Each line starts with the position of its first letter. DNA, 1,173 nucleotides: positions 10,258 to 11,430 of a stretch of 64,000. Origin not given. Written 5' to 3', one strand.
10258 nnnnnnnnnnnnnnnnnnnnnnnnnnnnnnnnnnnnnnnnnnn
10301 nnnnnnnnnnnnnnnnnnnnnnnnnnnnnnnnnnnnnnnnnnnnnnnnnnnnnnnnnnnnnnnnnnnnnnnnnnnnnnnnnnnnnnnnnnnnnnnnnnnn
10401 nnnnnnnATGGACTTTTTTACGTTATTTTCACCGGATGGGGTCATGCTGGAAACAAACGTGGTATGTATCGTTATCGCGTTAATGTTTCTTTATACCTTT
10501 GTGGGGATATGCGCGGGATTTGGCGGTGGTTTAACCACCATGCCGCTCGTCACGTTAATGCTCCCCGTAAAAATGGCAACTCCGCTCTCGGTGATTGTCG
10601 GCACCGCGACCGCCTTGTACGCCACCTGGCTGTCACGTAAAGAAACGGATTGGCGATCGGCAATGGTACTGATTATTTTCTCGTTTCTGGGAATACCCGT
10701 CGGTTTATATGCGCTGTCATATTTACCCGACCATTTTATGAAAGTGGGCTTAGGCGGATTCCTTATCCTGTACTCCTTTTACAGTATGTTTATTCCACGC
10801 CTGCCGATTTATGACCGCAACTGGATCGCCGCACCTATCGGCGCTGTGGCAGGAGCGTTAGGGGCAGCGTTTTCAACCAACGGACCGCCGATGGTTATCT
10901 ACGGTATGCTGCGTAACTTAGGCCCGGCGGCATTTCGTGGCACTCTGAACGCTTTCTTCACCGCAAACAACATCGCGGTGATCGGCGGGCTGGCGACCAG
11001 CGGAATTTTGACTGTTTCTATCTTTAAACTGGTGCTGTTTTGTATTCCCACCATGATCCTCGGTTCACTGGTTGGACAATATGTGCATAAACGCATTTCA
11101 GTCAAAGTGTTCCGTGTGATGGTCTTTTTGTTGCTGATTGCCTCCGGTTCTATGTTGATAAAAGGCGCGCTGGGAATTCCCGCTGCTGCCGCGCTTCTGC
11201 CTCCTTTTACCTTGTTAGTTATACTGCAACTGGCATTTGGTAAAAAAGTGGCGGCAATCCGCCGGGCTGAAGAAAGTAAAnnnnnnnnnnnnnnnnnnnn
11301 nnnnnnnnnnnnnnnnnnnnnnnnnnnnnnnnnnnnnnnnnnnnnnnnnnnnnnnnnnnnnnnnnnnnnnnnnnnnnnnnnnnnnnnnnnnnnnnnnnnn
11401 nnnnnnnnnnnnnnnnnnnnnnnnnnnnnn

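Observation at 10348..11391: Extra TauE/SafE (TSUP)-family permease gene embedded in the sulfoquinovose cluster between yihR and yihQ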

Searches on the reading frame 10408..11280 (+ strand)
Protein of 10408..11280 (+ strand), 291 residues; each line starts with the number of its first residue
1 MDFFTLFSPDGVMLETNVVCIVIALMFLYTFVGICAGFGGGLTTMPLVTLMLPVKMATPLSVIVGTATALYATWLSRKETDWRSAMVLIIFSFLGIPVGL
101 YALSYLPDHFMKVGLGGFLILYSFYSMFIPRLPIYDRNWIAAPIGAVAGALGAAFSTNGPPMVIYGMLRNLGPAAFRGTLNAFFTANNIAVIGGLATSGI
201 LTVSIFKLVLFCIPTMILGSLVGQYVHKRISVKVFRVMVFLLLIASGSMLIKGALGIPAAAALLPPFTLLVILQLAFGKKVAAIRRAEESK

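Call 8: profile_search(protein=window:10408-11280:+)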
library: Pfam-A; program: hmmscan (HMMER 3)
A. the first sequence (291 residues): domains with independent E <= 10: 2; with E <= 0.001: 1
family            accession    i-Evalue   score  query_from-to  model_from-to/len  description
TauE              PF01925.25    4.7e-35   121.8      23-248         2-235/237  Sulfite exporter TauE/SafE
Proton_antipo_N   PF00662.26        0.4    11.1      81-107        16-42/51  NADH-Ubiquinone oxidoreductase (complex I), chain 5 N-terminus

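Call 16: find_related_loci(query=window:10408-11280:+, collection=genome_contigs, flank=8000)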
Query window:10408-11280:+ (291 aa) in genome_contigs; peptide patterns used: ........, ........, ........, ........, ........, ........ (x = any residue, [..] = any of these).
55 stretches matched a pattern; 5 encode a relative of the query (tblastn E <= 1e-3); 5 distinct loci.
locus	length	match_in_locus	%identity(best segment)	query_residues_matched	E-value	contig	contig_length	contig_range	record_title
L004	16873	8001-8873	99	1-291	0e+0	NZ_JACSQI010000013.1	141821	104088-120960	Escherichia whittamii strain Sa2BVA5 NODE_13_length_141821_cov_9.152253, whole genome shotgun sequence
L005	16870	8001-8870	82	1-290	4e-156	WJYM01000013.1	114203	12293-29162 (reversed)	Enterobacteriaceae bacterium RIT691 13, whole genome shotgun sequence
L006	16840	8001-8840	85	1-280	1e-152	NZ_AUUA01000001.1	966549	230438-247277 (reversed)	Leminorella grimontii ATCC 33999 = DSM 5078 G544DRAFT_scaffold00001.1_C, whole genome shotgun sequence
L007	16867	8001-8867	80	1-289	3e-150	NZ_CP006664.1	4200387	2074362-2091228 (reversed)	Edwardsiella anguillarum ET080813 strain 80813 chromosome, complete genome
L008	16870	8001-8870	77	1-290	2e-140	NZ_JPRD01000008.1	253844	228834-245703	Vibrio owensii CAIM 1854 = LMG 25443 strain DY05 contig_8, whole genome shotgun sequence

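Call 21: search_protein_families(proteins=[L007:56-1825:-, L007:2040-3791:+, L007:3798-4592:+, L007:4579-5472:+, L007:5462-6337:+, L007:6340-7209:+, L007:7230-7991:+, L007:8001-8885:+, L007:12606-13640:+, window:10408-11280:+], library=ncbifam, max_evalue=0.00001)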
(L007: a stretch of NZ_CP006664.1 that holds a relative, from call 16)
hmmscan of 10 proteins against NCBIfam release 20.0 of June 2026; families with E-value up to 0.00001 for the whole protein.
L007:56-1825:- (589 aa): 5 families
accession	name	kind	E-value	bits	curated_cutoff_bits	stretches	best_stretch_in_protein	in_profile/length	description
NF007790.0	PRK10484.1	equivalog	4.6e-194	646.1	401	1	4-529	3-527/527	solute:sodium symporter family transporter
TIGR00813.1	sss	superfamily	1.2e-72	245.3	184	1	36-439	1-407/411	sodium/solute symporter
TIGR02121.1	Na_Pro_sym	equivalog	1.6e-19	70.1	515.5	1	2-472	2-465/488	sodium/proline symporter PutP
TIGR02119.1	panF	equivalog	5.4e-17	62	328.05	1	10-469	10-454/471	sodium/pantothenate symporter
NF011948.0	PRK15419.1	equivalog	3.3e-06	26.2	955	0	5-471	9-468/502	sodium/proline symporter PutP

L007:2040-3791:+ (583 aa): 8 families
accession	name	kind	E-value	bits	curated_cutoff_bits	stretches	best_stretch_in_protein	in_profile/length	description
NF009559.0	PRK13016.1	equivalog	1.9e-265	881.6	882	1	9-582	4-577/578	L-arabinonate dehydratase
NF004784.0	PRK06131.1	subfamily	6.4e-245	814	539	1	11-574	6-566/576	dihydroxy-acid dehydratase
NF009560.0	PRK13017.1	subfamily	5e-202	672.3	684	1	11-574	6-581/595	dihydroxy-acid dehydratase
NF002068.0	PRK00911.1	subfamily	1.5e-128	429.7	644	1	27-566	15-553/559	dihydroxy-acid dehydratase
TIGR00110.1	ilvD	equivalog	9.4e-115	384.2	618.15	1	31-566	2-539/543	dihydroxy-acid dehydratase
NF009103.0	PRK12448.1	equivalog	8.1e-76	255.5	710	2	38-364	25-365/616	dihydroxy-acid dehydratase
TIGR01196.1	edd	equivalog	1.3e-68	231.8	708.25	1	48-566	64-597/601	phosphogluconate dehydratase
TIGR03432.1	yjhG_yagF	hypoth_equivalog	4.1e-47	160.6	808.15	1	103-531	127-581/640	YjhG/YagF family D-xylonate dehydratase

L007:3798-4592:+ (264 aa): 4 families
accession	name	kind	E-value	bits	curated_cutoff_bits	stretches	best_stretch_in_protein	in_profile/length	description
TIGR02311.1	HpaI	equivalog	9.9e-69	231.5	368.8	1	3-249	1-245/249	4-hydroxy-2-oxoheptanedioate aldolase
NF007849.0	PRK10558.1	equivalog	7.3e-64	215.6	393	1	3-248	8-250/256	2-dehydro-3-deoxyglucarate aldolase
TIGR03239.1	GarL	equivalog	2.1e-61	207.7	406.75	1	3-248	1-243/249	2-dehydro-3-deoxyglucarate aldolase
NF007521.0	PRK10128.1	equivalog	1.9e-51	175.2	441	1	2-240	6-243/267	2-keto-3-deoxy-L-rhamnonate aldolase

L007:4579-5472:+ (297 aa): 3 families
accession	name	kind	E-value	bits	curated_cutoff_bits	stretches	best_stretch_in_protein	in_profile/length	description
NF011719.0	PRK15172.1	equivalog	5.8e-17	62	251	1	24-265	26-275/300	aldose-1-epimerase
NF008277.0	PRK11055.1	subfamily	1.7e-06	27.4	240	1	62-193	77-211/349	galactose-1-epimerase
TIGR02636.1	galM_Leloir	equivalog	1.9e-06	27.2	397.65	1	62-189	64-195/336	galactose-1-epimerase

L007:5462-6337:+ (291 aa): 0 families

L007:6340-7209:+ (289 aa): 12 families
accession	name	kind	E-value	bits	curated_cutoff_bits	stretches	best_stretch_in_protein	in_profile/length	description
NF008592.0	PRK11559.1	equivalog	6.5e-53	179.9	397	1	2-253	3-256/296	2-hydroxy-3-oxopropionate reductase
TIGR01505.1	tartro_sem_red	equivalog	2.1e-52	178.2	340.75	1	4-283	2-283/291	2-hydroxy-3-oxopropionate reductase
TIGR01692.1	HIBADH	equivalog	6.9e-52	176.6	291.6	1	6-282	1-286/288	3-hydroxyisobutyrate dehydrogenase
NF012005.0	PRK15461.1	equivalog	3.4e-40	138.1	348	1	1-286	1-289/298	sulfolactaldehyde 3-reductase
NF043037.1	ThreonDh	equivalog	6.6e-36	124.2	350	1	3-283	4-287/297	L-threonate dehydrogenase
NF011633.0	PRK15059.1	equivalog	1.4e-29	103.2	451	1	4-266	3-266/292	2-hydroxy-3-oxopropionate reductase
NF007161.0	PRK09599.1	subfamily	2.5e-22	79.5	271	1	3-221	2-229/302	NADP-dependent phosphogluconate dehydrogenase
TIGR00872.1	gnd_rel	equivalog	4.4e-20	72.1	297.2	1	4-224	3-220/299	phosphogluconate dehydrogenase (NAD(+)-dependent, decarboxylating)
NF006765.0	PRK09287.1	equivalog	1.7e-10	40.4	413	1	2-178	4-192/476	NADP-dependent phosphogluconate dehydrogenase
TIGR00873.1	gnd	equivalog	2.9e-10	39.5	426.7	1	4-174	2-184/467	decarboxylating NADP(+)-dependent phosphogluconate dehydrogenase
NF005694.0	PRK07502.1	equivalog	4.4e-06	26.2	409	1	2-119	7-126/310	prephenate/arogenate dehydrogenase family protein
NF006409.0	PRK08655.1-3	equivalog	8.7e-06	25.5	310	0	8-95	8-93/290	prephenate dehydrogenase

L007:7230-7991:+ (253 aa): 223 families (the best 25 are shown)
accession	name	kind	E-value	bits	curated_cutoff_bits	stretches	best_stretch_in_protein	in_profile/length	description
NF053674.1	XylDhXylBProt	equivalog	7.2e-89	297.5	400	1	3-249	2-250/252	D-xylose 1-dehydrogenase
NF005559.1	PRK07231.1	subfamily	2.4e-54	184.5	215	1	10-251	2-248/249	glucose 1-dehydrogenase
NF009466.0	PRK12826.1-2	subfamily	5.4e-51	173.4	222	1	12-251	3-245/248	3-oxoacyl-ACP reductase FabG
NF004198.0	PRK05653.1-3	equivalog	1.1e-50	172.4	296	1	8-250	3-246/248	3-oxoacyl-ACP reductase FabG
NF004791.0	PRK06138.1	equivalog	1.4e-47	162.1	312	1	9-251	2-250/252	SDR family oxidoreductase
NF052558.1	MBtsdlDhBudC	equivalog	2.5e-45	155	270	1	11-251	2-242/250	meso-2,3-butanediol dehydrogenase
NF053702.1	TrHdxCHCADhChcB1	equivalog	7.5e-45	153.2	400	1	10-249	2-239/250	trans-4-hydroxycyclohexanecarboxylate dehydrogenase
NF009093.0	PRK12429.1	subfamily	1.5e-44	152.2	258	1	9-250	2-256/259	3-hydroxybutyrate dehydrogenase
TIGR01830.1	3oxo_ACP_reduc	equivalog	2.6e-44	151.7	297.75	1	16-250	2-238/239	3-oxoacyl-[acyl-carrier-protein] reductase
NF004203.0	PRK05653.2-4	subfamily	5.2e-44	150.6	313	1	10-252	4-258/260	3-oxoacyl-ACP reductase FabG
NF005469.0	PRK07063.1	equivalog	6e-44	150.5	306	1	8-251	3-255/260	SDR family oxidoreductase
NF005309.0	PRK06841.1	subfamily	3.4e-43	148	286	1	9-251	12-253/255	GolD/DthD family dehydrogenase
NF006121.0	PRK08265.1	subfamily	4e-43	147.8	294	1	8-251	3-246/263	short chain dehydrogenase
NF009468.0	PRK12826.1-4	equivalog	5e-43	147.6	318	1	8-250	3-247/256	SDR family oxidoreductase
TIGR01963.1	PHB_DH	subfamily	1.8e-42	145.4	307.05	1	13-250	2-252/255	3-hydroxybutyrate dehydrogenase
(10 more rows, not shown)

L007:8001-8885:+ (294 aa): 0 families

L007:12606-13640:+ (344 aa): 3 families
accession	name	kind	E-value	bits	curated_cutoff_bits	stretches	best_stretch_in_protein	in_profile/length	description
NF008185.0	PRK10936.1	equivalog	2.3e-133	444.4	200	1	7-339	7-342/346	TMAO reductase system periplasmic protein TorT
TIGR02955.1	TMAO_TorT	equivalog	1.8e-114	382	310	1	49-336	1-294/295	TMAO reductase system periplasmic protein TorT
NF007936.0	PRK10653.1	equivalog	6.1e-11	42.2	337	1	57-306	36-287/295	ribose ABC transporter substrate-binding protein RbsB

window:10408-11280:+ (291 aa): 0 families
